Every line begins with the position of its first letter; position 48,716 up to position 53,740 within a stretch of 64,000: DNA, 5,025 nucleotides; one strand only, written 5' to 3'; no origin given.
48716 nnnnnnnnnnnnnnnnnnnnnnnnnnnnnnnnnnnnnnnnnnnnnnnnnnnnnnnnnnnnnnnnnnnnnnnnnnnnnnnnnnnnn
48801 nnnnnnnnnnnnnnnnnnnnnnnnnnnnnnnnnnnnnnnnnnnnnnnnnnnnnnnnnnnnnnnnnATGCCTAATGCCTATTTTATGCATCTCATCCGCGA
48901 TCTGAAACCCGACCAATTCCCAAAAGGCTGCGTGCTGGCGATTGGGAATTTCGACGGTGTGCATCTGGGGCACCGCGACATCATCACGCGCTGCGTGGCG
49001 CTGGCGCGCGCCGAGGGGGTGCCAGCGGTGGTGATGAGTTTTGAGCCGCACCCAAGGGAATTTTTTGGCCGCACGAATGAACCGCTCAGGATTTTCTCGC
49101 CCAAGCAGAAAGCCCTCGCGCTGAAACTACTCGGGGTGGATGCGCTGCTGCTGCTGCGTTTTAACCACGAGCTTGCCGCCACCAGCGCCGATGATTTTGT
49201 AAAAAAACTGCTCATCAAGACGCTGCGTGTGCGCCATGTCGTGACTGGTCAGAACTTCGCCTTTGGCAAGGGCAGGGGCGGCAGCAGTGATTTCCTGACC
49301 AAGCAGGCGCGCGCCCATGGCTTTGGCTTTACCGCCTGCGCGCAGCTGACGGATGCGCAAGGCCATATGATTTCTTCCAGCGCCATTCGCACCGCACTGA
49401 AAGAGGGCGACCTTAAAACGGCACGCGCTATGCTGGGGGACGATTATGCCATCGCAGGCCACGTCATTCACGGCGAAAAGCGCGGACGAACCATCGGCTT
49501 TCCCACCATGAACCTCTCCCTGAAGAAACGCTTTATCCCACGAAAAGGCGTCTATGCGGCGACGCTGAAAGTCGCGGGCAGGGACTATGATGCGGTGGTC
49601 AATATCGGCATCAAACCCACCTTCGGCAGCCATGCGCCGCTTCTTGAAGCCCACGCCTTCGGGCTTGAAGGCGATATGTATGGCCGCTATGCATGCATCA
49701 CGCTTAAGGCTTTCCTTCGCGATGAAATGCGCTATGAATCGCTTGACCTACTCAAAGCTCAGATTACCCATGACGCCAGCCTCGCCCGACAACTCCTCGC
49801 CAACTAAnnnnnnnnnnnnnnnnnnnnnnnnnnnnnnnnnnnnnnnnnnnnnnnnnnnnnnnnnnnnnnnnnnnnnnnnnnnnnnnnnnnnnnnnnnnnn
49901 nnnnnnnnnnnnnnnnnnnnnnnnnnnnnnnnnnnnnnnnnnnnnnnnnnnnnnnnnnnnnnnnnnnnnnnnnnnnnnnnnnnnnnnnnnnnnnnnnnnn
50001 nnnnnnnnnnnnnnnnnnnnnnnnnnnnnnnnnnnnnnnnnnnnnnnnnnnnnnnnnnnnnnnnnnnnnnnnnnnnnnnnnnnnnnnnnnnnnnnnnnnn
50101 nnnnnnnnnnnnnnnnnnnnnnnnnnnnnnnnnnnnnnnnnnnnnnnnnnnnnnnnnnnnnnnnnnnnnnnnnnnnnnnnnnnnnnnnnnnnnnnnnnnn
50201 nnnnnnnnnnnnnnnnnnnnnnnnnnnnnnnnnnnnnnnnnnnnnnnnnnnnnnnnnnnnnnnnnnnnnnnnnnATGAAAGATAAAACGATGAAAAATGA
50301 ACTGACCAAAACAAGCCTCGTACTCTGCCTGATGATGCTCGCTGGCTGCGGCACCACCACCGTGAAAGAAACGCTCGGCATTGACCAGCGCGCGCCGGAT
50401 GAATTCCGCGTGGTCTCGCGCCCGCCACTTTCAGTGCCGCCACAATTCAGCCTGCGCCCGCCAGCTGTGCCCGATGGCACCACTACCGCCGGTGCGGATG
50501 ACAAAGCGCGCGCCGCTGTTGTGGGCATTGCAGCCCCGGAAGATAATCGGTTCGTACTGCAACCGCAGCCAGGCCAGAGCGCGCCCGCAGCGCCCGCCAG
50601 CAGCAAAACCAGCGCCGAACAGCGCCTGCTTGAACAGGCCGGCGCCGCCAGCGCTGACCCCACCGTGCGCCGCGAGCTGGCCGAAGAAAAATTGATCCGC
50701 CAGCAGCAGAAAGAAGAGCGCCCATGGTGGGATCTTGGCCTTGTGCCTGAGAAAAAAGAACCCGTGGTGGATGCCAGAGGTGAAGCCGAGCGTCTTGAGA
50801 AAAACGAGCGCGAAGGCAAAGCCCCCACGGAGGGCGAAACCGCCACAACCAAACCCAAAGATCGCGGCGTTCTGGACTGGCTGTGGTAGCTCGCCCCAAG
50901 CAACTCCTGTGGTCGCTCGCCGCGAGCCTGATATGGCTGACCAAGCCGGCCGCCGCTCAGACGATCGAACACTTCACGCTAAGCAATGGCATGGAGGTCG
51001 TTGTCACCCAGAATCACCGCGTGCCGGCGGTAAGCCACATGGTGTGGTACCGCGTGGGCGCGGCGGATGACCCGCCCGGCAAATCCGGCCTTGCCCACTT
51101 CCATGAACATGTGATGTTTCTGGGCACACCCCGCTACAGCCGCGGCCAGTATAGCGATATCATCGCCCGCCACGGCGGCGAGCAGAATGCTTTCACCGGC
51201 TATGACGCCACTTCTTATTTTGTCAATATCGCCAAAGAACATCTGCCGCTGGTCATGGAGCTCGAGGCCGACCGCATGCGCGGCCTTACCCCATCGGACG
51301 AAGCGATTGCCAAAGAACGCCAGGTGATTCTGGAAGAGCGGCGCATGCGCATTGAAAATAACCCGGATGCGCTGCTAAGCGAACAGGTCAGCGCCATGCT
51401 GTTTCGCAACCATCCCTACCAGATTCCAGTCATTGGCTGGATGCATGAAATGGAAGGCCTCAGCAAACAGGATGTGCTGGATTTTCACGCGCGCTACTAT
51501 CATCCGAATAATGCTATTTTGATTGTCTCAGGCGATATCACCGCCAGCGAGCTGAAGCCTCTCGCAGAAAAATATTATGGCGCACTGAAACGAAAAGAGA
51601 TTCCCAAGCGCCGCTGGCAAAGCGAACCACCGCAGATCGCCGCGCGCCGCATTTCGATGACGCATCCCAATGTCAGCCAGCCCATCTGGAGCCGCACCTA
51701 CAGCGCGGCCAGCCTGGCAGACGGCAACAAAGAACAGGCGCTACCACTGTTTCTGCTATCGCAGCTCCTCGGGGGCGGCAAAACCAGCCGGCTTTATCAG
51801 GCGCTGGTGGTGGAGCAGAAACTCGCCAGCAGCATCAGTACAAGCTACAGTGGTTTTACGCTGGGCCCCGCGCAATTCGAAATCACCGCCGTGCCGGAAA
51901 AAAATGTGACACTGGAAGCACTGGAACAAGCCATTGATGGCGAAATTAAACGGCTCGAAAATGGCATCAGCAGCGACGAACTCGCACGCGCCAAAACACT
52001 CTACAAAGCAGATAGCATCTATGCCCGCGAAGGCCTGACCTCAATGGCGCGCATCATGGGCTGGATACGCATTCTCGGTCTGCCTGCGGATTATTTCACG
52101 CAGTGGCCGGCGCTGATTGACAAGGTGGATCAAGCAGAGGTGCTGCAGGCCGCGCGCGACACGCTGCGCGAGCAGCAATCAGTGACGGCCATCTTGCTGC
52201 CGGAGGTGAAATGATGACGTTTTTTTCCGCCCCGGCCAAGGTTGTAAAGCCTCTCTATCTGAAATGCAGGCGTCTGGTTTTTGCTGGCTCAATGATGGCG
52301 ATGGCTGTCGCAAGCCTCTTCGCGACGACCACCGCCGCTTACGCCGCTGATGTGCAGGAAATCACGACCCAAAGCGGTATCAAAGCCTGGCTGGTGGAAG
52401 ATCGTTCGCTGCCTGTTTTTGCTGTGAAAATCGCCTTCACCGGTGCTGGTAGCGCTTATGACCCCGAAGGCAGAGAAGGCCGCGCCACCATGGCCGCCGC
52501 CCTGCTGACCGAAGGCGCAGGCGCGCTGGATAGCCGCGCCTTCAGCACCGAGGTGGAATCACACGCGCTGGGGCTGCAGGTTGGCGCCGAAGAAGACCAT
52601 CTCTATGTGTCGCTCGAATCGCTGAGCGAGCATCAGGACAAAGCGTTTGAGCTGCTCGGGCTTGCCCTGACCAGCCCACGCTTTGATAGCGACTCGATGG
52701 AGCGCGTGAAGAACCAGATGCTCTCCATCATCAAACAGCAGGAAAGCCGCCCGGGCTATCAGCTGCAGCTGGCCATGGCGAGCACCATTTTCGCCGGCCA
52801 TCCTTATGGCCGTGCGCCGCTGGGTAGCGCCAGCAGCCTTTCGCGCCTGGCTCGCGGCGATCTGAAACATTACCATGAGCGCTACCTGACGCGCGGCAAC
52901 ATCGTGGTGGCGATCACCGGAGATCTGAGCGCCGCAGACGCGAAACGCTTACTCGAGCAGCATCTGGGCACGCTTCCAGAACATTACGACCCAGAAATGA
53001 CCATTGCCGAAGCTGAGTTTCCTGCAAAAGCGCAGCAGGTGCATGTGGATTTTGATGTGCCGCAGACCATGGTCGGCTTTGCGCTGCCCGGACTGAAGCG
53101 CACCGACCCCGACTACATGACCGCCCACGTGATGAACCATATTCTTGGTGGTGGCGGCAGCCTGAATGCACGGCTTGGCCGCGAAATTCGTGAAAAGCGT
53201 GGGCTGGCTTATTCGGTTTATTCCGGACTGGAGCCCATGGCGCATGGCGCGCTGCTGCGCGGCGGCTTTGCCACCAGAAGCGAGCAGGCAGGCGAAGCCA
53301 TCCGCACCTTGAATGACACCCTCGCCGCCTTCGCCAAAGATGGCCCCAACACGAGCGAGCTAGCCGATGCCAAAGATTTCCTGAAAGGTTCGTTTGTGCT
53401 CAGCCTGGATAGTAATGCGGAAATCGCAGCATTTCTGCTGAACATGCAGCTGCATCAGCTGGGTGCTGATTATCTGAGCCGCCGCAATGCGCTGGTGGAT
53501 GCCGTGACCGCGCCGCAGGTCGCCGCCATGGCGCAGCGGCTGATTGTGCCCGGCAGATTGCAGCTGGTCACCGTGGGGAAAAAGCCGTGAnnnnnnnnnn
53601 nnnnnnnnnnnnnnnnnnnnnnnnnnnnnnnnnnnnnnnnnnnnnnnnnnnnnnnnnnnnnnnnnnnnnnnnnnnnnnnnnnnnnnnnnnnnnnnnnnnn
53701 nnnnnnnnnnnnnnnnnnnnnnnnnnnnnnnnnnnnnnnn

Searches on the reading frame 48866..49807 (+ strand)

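Call 40: search_protein_families(library=pfam, proteins=[window:48866-49807:+])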
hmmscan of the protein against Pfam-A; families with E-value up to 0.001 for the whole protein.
window:48866-49807:+ (313 aa): 2 families
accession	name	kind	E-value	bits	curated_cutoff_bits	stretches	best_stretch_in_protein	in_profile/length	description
PF06574.18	FAD_syn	-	3.1e-49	167.2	27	1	18-172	4-157/158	FAD synthetase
PF01687.23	Flavokinase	-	6.7e-37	126.9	19.6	1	190-311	1-124/124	Riboflavin kinase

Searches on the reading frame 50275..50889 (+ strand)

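Call 40: search_protein_families(library=pfam, proteins=[window:50275-50889:+])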
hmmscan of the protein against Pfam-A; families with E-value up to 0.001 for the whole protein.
window:50275-50889:+ (204 aa): 1 family
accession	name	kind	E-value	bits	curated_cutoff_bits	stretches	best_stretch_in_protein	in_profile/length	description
PF11233.13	DUF3035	-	3.7e-16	60.1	23.2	1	31-181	1-140/141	Protein of unknown function (DUF3035)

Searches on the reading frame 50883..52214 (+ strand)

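Call 40: search_protein_families(library=pfam, proteins=[window:50883-52214:+])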
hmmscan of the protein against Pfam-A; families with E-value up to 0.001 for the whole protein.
window:50883-52214:+ (443 aa): 2 families
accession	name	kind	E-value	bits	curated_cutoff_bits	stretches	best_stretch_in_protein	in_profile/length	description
PF05193.26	Peptidase_M16_C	-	1.6e-32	113.2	23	1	193-372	2-179/181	Peptidase M16 inactive domain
PF00675.25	Peptidase_M16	-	6.8e-26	91.4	22.3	1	39-184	2-146/149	Insulinase (Peptidase family M16)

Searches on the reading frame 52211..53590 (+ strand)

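Call 40: search_protein_families(library=pfam, proteins=[window:52211-53590:+])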
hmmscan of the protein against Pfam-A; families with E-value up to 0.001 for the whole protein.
window:52211-53590:+ (459 aa): 2 families
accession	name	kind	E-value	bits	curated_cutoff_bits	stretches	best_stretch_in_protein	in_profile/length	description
PF05193.26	Peptidase_M16_C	-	1.5e-33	116.6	23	1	214-389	3-179/181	Peptidase M16 inactive domain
PF00675.25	Peptidase_M16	-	5.1e-09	36.6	22.3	1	78-202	20-144/149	Insulinase (Peptidase family M16)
